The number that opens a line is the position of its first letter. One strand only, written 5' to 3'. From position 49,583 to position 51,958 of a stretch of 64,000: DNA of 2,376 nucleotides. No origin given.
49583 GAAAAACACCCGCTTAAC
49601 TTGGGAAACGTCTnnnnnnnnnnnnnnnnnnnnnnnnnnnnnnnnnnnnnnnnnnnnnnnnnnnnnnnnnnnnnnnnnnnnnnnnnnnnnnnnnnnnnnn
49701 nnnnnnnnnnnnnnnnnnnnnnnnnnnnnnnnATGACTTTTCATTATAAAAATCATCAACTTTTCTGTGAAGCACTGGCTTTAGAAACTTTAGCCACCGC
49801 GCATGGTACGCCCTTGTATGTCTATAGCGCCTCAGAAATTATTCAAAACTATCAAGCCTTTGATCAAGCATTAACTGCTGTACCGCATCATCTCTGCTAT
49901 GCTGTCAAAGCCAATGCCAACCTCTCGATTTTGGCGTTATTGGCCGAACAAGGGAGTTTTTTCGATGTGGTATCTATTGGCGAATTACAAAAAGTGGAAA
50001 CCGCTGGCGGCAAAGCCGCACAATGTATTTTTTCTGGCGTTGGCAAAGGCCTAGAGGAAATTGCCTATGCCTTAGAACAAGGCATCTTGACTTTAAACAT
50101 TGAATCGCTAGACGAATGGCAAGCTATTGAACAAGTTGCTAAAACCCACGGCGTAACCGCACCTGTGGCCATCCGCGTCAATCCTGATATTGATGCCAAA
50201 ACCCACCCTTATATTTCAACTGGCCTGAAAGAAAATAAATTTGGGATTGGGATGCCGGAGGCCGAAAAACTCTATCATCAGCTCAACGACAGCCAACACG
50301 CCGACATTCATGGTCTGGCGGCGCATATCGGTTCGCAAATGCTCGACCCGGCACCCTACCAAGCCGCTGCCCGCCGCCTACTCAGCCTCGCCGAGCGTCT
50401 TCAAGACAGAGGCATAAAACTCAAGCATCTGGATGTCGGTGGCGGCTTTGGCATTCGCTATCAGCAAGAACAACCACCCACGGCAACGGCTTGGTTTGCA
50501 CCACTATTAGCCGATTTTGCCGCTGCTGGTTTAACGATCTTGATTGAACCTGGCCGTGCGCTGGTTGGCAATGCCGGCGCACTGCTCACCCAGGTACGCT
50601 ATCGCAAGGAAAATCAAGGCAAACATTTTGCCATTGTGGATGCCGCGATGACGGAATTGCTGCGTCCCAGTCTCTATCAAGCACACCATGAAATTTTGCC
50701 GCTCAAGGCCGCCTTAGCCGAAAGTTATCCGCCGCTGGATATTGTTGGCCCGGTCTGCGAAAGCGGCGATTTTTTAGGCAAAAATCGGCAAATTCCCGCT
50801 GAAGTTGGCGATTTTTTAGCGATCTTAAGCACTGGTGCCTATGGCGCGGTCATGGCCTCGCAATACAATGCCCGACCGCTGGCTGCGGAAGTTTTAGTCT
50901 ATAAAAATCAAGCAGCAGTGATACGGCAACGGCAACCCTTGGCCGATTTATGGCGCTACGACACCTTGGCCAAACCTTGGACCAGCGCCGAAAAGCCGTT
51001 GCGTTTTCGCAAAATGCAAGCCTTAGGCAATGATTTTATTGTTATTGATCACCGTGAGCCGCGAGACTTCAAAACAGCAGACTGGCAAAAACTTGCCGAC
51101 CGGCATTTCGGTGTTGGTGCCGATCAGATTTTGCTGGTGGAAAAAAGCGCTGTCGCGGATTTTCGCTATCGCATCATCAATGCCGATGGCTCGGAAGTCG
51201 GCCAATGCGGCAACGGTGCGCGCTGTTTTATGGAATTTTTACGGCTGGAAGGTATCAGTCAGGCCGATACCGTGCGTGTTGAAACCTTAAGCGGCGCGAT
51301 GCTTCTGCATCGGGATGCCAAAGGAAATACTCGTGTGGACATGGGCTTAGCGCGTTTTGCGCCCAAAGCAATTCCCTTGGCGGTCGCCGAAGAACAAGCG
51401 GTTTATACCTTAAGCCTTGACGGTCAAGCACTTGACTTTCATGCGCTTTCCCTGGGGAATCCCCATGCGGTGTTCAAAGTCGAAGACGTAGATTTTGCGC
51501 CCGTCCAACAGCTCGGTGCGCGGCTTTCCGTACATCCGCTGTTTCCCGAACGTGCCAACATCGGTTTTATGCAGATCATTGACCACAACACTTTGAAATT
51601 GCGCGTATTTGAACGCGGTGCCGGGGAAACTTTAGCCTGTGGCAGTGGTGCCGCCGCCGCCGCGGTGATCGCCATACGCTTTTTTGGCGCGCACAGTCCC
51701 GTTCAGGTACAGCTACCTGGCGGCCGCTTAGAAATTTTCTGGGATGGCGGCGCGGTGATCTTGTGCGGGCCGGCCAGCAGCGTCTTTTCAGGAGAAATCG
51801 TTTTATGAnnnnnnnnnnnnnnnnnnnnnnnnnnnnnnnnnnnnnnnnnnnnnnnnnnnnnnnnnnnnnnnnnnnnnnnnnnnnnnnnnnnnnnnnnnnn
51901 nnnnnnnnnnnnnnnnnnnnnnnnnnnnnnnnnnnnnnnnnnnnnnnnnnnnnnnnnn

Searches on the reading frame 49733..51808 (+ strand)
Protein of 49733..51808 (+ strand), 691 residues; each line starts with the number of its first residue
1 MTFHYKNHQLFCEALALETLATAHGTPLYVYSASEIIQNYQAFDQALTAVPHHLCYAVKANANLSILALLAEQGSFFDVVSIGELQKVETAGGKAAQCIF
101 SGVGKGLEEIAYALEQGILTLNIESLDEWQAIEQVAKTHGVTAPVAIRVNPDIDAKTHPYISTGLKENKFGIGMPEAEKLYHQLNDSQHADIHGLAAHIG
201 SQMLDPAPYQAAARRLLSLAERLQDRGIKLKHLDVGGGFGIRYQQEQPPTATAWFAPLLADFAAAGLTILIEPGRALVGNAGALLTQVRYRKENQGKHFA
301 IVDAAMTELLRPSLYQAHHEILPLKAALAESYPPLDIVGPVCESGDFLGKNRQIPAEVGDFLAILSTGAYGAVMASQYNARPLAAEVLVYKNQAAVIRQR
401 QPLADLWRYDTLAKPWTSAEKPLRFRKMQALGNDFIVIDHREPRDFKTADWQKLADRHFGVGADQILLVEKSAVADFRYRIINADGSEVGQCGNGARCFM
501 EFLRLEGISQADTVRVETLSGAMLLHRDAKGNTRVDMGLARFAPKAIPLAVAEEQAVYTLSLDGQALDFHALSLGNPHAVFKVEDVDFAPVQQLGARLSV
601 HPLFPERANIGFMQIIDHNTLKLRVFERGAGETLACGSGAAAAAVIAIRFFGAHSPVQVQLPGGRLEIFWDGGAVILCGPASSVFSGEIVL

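Call 53: search_protein_families(library=pfam, proteins=[window:49733-51808:+], max_evalue=0.00001)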
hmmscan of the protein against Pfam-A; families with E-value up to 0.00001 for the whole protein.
window:49733-51808:+ (691 aa): 4 families
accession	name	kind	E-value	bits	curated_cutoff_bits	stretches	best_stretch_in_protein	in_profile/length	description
PF02784.22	Orn_Arg_deC_N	-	1.6e-61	208.2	23.4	1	34-278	2-246/247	Pyridoxal-dependent decarboxylase, pyridoxal binding domain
PF01678.24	DAP_epimerase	-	1.7e-53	180.3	34.7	2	425-542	1-120/121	Diaminopimelate epimerase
PF00278.28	Orn_DAP_Arg_deC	-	2.4e-25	89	23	1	29-368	2-95/95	Pyridoxal-dependent decarboxylase, C-terminal sheet domain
PF01168.26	Ala_racemase_N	-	1.2e-10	42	24.1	1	35-233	5-191/220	Alanine racemase, N-terminal domain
